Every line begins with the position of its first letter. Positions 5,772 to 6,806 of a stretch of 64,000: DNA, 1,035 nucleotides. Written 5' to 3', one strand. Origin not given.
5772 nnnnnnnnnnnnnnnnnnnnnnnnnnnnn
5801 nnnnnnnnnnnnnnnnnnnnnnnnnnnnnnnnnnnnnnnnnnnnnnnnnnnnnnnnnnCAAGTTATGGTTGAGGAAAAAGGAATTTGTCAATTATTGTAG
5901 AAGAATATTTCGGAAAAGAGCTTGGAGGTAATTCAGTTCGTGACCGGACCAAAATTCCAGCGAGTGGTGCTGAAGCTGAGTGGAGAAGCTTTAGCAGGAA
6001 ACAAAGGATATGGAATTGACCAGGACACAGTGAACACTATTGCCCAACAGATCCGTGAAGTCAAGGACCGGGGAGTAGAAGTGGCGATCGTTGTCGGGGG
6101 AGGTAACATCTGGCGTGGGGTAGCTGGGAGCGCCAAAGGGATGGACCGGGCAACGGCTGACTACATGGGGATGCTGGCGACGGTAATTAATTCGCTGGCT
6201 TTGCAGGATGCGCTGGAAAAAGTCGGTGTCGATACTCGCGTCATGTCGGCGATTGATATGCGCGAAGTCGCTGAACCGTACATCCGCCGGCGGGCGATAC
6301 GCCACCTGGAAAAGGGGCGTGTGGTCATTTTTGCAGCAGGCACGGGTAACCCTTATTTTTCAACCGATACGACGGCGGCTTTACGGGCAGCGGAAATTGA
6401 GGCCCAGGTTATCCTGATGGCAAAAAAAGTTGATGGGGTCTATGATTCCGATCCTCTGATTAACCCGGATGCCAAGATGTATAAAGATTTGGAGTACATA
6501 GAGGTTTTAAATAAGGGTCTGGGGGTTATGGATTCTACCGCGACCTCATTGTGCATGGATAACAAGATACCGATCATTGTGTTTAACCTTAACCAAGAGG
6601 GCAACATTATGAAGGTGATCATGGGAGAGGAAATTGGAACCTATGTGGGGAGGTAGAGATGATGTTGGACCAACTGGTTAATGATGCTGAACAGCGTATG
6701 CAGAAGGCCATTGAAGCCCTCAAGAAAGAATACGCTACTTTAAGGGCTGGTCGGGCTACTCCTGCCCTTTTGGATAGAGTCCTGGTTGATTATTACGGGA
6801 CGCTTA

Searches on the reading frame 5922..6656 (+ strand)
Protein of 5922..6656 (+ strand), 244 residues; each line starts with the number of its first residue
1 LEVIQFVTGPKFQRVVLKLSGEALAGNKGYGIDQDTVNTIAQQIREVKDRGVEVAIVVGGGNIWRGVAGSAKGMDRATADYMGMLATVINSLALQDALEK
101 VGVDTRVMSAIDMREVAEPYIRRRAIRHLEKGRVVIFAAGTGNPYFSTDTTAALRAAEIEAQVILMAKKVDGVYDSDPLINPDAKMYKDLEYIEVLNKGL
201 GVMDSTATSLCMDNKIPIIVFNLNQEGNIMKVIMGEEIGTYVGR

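Call 26: search_protein_families(library=pfam, proteins=[window:5922-6656:+], max_evalue=0.00001)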
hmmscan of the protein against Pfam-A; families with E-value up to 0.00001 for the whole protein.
window:5922-6656:+ (244 aa): 1 family
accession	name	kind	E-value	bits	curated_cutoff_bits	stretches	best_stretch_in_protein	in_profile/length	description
PF00696.33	AA_kinase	-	5.2e-38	131.5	24.9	1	14-222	2-234/234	Amino acid kinase family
